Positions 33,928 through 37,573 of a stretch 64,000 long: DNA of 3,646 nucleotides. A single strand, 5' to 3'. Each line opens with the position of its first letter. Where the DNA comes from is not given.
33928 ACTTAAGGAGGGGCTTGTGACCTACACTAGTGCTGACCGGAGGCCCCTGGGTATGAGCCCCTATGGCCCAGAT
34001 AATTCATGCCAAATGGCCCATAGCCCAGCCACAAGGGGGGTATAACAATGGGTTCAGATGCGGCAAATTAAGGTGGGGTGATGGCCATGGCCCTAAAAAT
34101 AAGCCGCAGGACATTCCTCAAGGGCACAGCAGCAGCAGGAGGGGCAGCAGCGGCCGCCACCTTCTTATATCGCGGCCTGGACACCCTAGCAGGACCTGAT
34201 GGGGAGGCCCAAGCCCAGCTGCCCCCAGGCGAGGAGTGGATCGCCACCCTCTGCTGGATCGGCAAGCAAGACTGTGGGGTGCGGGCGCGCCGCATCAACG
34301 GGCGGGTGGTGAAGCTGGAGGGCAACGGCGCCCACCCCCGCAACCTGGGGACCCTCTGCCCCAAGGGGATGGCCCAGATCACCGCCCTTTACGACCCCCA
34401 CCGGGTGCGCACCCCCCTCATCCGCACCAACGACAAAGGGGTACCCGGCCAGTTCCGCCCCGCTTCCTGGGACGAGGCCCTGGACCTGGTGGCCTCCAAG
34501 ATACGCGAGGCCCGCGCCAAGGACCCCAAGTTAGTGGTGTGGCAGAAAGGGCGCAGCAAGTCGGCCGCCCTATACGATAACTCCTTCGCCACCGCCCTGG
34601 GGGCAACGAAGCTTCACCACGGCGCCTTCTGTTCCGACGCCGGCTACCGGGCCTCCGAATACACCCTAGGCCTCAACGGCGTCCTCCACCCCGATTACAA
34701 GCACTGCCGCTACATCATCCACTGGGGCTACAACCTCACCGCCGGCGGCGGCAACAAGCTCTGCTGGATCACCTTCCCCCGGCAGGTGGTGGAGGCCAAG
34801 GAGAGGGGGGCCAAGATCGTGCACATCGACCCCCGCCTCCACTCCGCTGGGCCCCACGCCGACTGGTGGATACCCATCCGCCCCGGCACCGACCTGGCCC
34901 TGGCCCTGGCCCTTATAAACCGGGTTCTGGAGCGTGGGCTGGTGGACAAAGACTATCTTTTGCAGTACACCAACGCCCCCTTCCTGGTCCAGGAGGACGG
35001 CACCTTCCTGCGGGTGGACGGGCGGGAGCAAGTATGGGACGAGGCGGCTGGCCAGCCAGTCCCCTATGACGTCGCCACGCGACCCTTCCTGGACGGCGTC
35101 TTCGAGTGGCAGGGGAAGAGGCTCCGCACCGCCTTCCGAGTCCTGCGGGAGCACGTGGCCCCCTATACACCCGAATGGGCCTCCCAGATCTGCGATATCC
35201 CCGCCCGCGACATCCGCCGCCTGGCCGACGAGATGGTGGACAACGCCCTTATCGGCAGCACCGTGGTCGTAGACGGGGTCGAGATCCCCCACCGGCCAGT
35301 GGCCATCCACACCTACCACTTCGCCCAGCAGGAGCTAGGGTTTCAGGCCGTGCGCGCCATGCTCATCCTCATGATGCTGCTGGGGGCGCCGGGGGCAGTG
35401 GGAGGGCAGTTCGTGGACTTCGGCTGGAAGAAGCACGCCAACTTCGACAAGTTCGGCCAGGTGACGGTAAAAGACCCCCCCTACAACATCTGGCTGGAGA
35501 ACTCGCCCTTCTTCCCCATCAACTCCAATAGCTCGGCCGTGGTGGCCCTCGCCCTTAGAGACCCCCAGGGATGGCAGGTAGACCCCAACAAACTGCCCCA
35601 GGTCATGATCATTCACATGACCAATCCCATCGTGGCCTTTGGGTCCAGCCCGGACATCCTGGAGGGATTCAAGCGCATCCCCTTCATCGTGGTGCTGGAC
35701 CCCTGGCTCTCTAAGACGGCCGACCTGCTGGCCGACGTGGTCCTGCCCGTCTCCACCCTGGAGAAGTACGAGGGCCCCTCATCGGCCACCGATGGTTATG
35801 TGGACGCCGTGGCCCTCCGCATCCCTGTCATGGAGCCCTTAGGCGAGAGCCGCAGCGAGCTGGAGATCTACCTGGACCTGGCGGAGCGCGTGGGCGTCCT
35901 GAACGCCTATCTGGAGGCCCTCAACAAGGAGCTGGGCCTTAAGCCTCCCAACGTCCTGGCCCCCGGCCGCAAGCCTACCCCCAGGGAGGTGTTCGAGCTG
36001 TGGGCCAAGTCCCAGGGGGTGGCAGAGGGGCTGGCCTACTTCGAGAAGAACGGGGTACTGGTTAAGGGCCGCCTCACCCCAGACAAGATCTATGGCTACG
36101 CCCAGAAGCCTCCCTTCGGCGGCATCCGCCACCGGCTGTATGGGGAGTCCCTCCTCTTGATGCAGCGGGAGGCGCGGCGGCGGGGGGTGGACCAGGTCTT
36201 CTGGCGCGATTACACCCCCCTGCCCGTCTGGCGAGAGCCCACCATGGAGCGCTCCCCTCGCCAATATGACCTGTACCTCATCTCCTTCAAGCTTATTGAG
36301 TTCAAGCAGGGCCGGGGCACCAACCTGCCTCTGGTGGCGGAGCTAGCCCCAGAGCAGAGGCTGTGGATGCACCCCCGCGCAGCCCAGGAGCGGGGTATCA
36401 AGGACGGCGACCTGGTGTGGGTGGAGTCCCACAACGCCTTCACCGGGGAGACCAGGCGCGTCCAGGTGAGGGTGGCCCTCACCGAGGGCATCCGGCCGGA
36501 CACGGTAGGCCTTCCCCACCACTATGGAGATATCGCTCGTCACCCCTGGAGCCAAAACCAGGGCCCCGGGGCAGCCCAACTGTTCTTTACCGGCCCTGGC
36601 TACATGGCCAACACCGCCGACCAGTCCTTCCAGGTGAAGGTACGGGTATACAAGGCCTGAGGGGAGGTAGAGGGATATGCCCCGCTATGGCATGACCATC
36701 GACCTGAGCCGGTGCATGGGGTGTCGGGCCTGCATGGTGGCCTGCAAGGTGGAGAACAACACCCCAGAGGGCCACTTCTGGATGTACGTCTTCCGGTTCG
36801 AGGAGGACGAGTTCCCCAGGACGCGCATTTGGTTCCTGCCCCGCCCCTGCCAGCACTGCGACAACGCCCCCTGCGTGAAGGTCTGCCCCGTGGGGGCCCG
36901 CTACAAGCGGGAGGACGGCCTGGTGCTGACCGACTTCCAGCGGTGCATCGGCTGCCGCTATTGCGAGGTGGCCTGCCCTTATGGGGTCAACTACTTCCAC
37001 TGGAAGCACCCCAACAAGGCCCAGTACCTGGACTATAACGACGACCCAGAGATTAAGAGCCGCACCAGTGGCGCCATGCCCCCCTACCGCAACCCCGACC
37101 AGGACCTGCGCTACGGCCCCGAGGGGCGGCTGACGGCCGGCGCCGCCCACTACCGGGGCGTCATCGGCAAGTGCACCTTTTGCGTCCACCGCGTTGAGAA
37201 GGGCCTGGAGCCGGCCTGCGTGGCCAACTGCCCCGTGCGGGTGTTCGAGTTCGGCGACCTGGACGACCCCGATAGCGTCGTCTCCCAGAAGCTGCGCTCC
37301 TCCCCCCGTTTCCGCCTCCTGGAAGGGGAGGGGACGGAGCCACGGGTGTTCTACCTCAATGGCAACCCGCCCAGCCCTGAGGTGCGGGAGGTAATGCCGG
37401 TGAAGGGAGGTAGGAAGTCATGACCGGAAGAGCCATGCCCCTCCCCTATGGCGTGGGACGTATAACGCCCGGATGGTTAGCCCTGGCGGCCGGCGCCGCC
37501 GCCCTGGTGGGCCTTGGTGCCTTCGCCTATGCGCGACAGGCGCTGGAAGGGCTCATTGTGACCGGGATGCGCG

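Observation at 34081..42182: Seven-gene Tat-dependent molybdoenzyme module with non-canonical accessory genes and no assignable substrate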

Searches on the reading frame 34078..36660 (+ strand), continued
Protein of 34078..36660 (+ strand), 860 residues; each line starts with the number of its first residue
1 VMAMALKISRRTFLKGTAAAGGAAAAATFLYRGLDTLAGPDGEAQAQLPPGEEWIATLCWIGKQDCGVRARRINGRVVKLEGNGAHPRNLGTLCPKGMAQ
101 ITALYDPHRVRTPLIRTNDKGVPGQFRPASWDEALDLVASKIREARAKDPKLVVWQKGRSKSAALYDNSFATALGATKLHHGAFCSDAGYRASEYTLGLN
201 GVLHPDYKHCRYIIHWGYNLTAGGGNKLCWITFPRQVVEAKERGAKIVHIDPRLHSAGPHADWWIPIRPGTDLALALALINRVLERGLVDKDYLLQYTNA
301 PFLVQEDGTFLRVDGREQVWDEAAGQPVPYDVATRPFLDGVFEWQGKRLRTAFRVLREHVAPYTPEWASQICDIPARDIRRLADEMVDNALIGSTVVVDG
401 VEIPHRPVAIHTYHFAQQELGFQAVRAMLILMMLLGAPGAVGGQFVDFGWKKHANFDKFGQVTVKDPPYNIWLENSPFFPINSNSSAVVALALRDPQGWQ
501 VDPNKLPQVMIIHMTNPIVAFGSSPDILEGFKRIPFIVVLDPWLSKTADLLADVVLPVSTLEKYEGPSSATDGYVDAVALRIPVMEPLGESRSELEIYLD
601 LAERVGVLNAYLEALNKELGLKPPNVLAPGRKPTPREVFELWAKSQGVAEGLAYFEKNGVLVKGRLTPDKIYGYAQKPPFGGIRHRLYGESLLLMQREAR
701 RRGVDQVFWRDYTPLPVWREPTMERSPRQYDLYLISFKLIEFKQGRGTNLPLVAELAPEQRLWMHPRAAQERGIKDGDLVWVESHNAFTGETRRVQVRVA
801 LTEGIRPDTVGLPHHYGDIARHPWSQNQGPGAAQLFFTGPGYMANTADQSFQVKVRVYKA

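Call 55: search_solved_structures(query=L069:6823-7746:+, max_evalue=0.001, show_alignments=3)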
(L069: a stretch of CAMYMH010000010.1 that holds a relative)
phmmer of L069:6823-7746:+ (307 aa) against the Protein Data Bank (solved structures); distinct sequences matched with E-value up to 0.001: 17.
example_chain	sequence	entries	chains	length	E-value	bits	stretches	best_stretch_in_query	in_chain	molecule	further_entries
6x6b_A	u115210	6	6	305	2.2e-57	198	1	31-301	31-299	ArrX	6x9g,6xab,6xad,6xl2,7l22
6x8w_A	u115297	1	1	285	3.1e-56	194.2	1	31-301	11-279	ArrX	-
8ed5_A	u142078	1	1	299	3.1e-36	128.6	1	41-298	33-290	Putative periplasmic phosphite-binding-like protein (Pbl) PtxB-like protein designated Aio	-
6esk_A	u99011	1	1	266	2.3e-35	125.7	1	70-298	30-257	Putative periplasmic phosphite-binding-like protein (Pbl) PtxB-like protein designated Aio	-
6esv_A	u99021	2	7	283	2.3e-35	125.7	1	69-298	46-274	Putative periplasmic phosphite-binding-like protein (Pbl) PtxB-like protein designated Aio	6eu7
5lv1_A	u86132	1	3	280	1.4e-18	70.7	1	61-298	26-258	PtxB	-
5jvb_A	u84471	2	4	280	3.1e-15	59.6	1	49-300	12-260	Phosphonate ABC transporter, periplasmic phosphonate-binding protein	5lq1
5o2j_A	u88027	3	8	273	3.8e-15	59.4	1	50-299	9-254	Probable phosphite transport system-binding protein PtxB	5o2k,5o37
6ght_A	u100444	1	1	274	4.1e-12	49.4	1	49-294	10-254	Probable phosphite transport system-binding protein HtxB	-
5me4_A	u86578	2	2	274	4.2e-12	49.4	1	49-294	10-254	Probable phosphite transport system-binding protein HtxB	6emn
6ghq_A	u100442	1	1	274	5.7e-12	48.9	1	49-294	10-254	Probable phosphite transport system-binding protein HtxB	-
3n5l_A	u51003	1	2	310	1.1e-08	38.2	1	76-299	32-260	Binding protein component of ABC phosphonate transporter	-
3p7i_A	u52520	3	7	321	3.7e-08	36.4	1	90-299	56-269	PhnD, subunit of alkylphosphonate ABC transporter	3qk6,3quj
3s4u_A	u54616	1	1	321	4.6e-07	32.8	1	90-299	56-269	PhnD, subunit of alkylphosphonate ABC transporter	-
7s6g_A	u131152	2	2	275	1.8e-06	30.9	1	148-293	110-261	Phosphonate ABC type transporter/ substrate binding component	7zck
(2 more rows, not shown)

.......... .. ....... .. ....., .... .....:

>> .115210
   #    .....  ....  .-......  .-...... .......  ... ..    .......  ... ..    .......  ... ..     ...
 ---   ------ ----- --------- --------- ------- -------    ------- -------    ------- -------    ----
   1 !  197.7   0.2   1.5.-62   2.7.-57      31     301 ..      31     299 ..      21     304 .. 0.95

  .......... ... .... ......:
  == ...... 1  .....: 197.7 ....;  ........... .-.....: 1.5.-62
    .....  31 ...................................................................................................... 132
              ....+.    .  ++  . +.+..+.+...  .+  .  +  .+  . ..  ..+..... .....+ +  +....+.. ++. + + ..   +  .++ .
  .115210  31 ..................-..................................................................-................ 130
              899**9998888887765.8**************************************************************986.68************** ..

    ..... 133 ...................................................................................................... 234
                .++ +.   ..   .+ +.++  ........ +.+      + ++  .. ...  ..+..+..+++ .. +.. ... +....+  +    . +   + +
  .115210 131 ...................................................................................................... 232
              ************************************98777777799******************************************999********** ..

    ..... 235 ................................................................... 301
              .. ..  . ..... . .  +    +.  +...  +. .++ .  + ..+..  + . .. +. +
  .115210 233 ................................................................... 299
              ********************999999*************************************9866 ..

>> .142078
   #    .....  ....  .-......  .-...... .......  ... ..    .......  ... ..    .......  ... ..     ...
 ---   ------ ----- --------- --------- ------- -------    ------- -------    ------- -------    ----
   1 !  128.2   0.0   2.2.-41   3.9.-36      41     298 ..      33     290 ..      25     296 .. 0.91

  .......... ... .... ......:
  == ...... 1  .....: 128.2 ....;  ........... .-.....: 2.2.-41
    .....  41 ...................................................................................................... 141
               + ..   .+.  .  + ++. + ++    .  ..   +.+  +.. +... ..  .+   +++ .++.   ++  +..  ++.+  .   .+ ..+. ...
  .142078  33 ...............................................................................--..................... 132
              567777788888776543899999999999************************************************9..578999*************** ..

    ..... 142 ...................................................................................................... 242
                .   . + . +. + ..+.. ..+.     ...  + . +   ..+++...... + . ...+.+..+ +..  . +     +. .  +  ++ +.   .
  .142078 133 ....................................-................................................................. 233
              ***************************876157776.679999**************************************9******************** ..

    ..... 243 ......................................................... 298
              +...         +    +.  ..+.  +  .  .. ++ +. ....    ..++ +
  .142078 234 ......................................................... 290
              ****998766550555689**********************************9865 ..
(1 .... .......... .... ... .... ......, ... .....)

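Call 83: search_protein_families(library=pfam, alignment_id=A5, max_evalue=0.00001)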
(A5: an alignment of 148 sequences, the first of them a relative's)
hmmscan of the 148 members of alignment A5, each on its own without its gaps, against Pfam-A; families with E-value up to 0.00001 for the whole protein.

A. member 1, L001:6060-7730:- (556 aa): 1 family
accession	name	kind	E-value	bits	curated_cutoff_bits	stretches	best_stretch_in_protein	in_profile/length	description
PF01642.28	MM_CoA_mutase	-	1.8e-227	756.4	22.1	1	33-548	2-512/512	Methylmalonyl-CoA mutase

B. families by the number of members that match (of 148 scanned): 135 families (the first 25 are shown)
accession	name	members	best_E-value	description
PF12804.13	NTP_transf_3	4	2.9e-41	MobA-like NTP transferase domain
PF14522.11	Cytochrome_C7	4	4.8e-15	Cytochrome c7 and related cytochrome c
PF06463.18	Mob_synth_C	3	5.4e-38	Molybdenum Cofactor Synthesis C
PF04055.27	Radical_SAM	3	9.7e-35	Radical SAM superfamily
PF14537.11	Cytochrom_c3_2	3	3.7e-13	Cytochrome c3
PF04014.23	MazE_antitoxin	3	2.7e-11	Antidote-toxin recognition MazE, bacterial antitoxin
PF09699.15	Paired_CXXCH_1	3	3.7e-11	Doubled CXXCH motif (Paired_CXXCH_1)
PF03205.20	MobB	2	1.5e-39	Molybdopterin guanine dinucleotide synthesis protein B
PF00296.26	Bac_luciferase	2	3.2e-38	Luciferase-like monooxygenase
PF00005.33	ABC_tran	2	5.7e-30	ABC transporter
PF01546.33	Peptidase_M20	2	7.8e-26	Peptidase family M20/M25/M40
PF01895.24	PhoU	2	1.1e-24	PhoU domain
PF07687.19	M20_dimer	2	5.9e-22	Peptidase dimerisation domain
PF13304.12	AAA_21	2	1.3e-13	AAA domain, putative AbiEii toxin, Type IV TA system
PF13435.11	Cytochrome_C554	2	3.1e-09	Cytochrome c554 and c-prime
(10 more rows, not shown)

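Call 103: find_encoding_contigs(protein=P0001, flank=1000, max_places=3)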
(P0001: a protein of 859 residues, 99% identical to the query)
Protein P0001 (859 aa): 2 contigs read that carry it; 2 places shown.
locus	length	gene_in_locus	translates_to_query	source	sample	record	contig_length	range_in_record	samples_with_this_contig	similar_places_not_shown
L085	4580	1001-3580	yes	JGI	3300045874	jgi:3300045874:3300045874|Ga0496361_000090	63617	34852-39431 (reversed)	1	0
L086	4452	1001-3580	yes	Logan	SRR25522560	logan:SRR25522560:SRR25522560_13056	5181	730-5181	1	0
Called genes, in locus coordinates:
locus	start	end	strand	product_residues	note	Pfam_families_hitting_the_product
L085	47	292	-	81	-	PF01478:Peptidase_A24 (weak)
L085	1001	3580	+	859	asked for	PF10518:TAT_signal (weak), PF04879:Molybdop_Fe4S4 (weak), PF00384:Molybdopterin, PF01568:Molydop_binding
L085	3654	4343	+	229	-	PF12838:Fer4_7 (faint), PF13237:Fer4_10 (faint), PF13247:Fer4_11, PF13187:Fer4_9 (faint), PF00037:Fer4 (faint), PF12797:Fer4_2 (weak), PF12837:Fer4_6 (weak), PF13247:Fer4_11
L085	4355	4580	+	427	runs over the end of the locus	PF03916:NrfD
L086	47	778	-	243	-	PF01478:Peptidase_A24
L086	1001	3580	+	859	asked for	PF10518:TAT_signal (weak), PF04879:Molybdop_Fe4S4 (weak), PF00384:Molybdopterin, PF01568:Molydop_binding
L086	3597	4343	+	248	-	PF00037:Fer4 (faint), PF12797:Fer4_2 (weak), PF12837:Fer4_6 (faint), PF13237:Fer4_10 (faint), PF12838:Fer4_7 (weak), PF13247:Fer4_11, PF12797:Fer4_2 (weak), PF13247:Fer4_11, +2 more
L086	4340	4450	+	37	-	?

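Call 117: predict_structure(alignment_id=A1)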
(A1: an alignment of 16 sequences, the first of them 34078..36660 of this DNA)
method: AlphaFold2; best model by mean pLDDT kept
length: 860 residues; sequences in the alignment: 16
mean_pLDDT: 61.7   pTM: 0.57
mean pLDDT of the five models: 61.7, 59.3, 55.9, 50.4, 48.2
residues with pLDDT >= 90: 147; 70-90: 220; 50-70: 148; < 50: 345
segments of 3 or more residues with pLDDT < 50: 1-51, 56-68, 72-82, 84-108, 159-161, 182-202, 218-234, 253-257, 414-420, 448-470, 479-483, 561-588, 648-665, 679-682, 706-758, 785-791, 803-835, 837-855
pLDDT, mean of each block of 10 residues (from residue 1): 30 31 30 31 36 46 41 46 45 35 44 89 86 96 94 74 71 82 38 36 65 66 28 54 82 49 70 85 92 87 90 90 92 91 93 92 91 87 94 86 86 46 70 84 61 41 43 52 59 75 84 69 64 92 71 83 32 29 39 82 95 88 86 78 62 41 51 58 66 65 51 42 30 32 24 39 62 77 52 65 38 28 28 40 27 54
secondary structure, 60 per line:
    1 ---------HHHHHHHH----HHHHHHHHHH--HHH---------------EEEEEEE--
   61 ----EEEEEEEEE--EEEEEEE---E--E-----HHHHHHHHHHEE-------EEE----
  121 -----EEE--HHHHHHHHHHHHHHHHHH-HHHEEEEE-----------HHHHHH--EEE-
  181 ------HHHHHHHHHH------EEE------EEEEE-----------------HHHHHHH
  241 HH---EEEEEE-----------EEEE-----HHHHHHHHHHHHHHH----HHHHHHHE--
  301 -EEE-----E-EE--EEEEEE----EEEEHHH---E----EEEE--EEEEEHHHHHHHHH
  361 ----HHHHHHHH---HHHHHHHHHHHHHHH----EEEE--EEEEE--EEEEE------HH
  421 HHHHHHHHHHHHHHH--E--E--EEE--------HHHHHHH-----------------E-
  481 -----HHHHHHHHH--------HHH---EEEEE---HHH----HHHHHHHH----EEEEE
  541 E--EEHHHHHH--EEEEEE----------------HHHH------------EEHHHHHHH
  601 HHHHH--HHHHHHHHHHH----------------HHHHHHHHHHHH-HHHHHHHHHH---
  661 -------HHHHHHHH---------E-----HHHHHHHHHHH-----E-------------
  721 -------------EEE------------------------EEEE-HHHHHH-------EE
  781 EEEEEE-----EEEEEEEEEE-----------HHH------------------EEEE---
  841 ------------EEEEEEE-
elements in order (helices of 4 or more, strands of 3 or more residues): H10-17 H22-31 E52-58 E65-73 E76-82 H95-104 E114-116 E126-128 H131-148 E153-157 H169-174 E177-179 H187-196 E203-205 E212-216 H234-242 E246-251 E263-266 H272-286 H291-297 E302-304 E316-321 E326-329 E341-344 E347-351 H352-360 H365-372 H376-390 E395-398 E401-405 E408-412 H419-435 E444-446 H455-461 H486-494 E509-513 H524-531 E536-541 H546-551 E554-559 H576-579 H594-605 H608-618 H635-646 H648-657 H668-675 H691-701 E734-736 E761-764 H766-771 E779-786 E792-801 E834-837 E853-859

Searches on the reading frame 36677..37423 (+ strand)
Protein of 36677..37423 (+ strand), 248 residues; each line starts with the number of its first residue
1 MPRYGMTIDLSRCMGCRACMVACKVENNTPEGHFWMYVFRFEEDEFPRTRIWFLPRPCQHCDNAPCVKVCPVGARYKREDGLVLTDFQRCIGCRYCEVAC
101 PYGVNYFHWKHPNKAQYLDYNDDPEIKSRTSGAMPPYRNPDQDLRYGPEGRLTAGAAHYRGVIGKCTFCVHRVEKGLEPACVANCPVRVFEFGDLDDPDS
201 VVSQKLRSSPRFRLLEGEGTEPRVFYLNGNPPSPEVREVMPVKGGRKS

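Call 3: search_protein_families(library=pfam, proteins=[window:36677-37423:+], max_evalue=0.01)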
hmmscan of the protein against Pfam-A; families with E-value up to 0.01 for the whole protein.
window:36677-37423:+ (248 aa): 12 families
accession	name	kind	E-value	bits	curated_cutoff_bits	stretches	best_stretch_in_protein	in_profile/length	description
PF13247.11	Fer4_11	-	3.4e-22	79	26.2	2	51-111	3-65/100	4Fe-4S dicluster domain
PF12838.12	Fer4_7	-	6.5e-15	55.8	27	2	12-74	1-52/52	4Fe-4S dicluster domain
PF12797.12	Fer4_2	-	2.7e-10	39.9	24.5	2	83-102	3-22/22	4Fe-4S binding domain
PF13187.11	Fer4_9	-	4e-10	40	27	3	89-188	1-50/52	4Fe-4S dicluster domain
PF00037.32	Fer4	-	5.9e-10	39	21.1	2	86-103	4-21/24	4Fe-4S binding domain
PF13237.11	Fer4_10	-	8.1e-10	38.9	25.5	2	52-101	3-53/53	4Fe-4S dicluster domain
PF12837.12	Fer4_6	-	1.6e-08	34.5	25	1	88-104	7-23/24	4Fe-4S binding domain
PF12798.12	Fer4_3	-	8.4e-06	26.7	27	0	90-103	1-14/15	4Fe-4S binding domain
PF13183.11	Fer4_8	-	1.7e-05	25.7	27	0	88-188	3-67/68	4Fe-4S dicluster domain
PF12800.12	Fer4_4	-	0.00031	21.3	24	0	88-103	2-17/17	4Fe-4S binding domain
PF13534.11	Fer4_17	-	0.00061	20.7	22.2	0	87-105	43-61/61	4Fe-4S dicluster domain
PF25160.1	LdpA_Fe-S-bd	-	0.0057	16.9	27.6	0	63-103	6-41/49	LdpA Fe-S cluster-binding domain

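Call 4: search_protein_families(library=ncbifam, proteins=[window:36677-37423:+], max_evalue=0.01)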
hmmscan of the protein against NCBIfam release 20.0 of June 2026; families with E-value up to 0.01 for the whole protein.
window:36677-37423:+ (248 aa): 48 families (the best 25 are shown)
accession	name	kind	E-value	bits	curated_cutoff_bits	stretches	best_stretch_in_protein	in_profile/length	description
NF041715.1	arsenate_red_ArrB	equivalog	1.9e-57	194.5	450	1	3-228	2-226/233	arsenate respiratory reductase iron-sulfur subunit ArrB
NF045797.1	DsrO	equivalog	3.5e-55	187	200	2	3-116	43-161/235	sulfate reduction electron transfer complex DsrMKJOP subunit DsrO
NF011569.0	PRK14993.1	equivalog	2.2e-50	171.4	416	2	3-107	43-149/244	tetrathionate reductase subunit TtrB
NF041782.1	mnquin_red_QrcC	equivalog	3.9e-49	167.5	400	2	4-133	1-144/239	menaquinone reductase iron-sulfur cluster-binding subunit QrcC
TIGR03149.1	cyt_nit_nrfC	equivalog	1.1e-45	155.7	377.6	2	3-111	38-148/225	cytochrome c nitrite reductase Fe-S protein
TIGR02951.1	DMSO_dmsB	equivalog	2.2e-39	135.1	214.1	2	3-109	1-116/161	DMSO/selenate family reductase complex B subunit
TIGR03478.1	DMSO_red_II_bet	subfamily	6.5e-32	110.7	480.7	3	44-110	117-184/321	DMSO reductase family type II enzyme, iron-sulfur subunit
NF042979.1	EthbenzDh_ebdB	equivalog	3.1e-26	92.1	740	2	44-108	139-204/354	ethylbenzene dehydrogenase subunit beta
NF008134.0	PRK10882.1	equivalog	1.6e-25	89.9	263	3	52-113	107-169/329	hydrogenase 2 operon protein HybA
NF038355.1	FDH3_beta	equivalog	1e-24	87.5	240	1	7-108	6-104/180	formate dehydrogenase FDH3 subunit beta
NF045715.1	sulf_resp_HmcB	equivalog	7.8e-24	84.3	420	3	50-112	99-161/307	sulfate respiration complex iron-sulfur protein HmcB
TIGR01582.1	FDH-beta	equivalog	2e-21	76.3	334.7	2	7-107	25-143/283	formate dehydrogenase subunit beta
TIGR01660.1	narH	equivalog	3.1e-21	75.4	524.05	2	45-111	170-237/492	nitrate reductase subunit beta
NF009408.0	PRK12769.1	equivalog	2.8e-19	68.7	1003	1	9-105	8-102/659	formate-dependent uric acid utilization protein AegA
NF007658.0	PRK10330.1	equivalog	1.1e-17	64.1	260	1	7-104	6-103/181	electron transport protein HydN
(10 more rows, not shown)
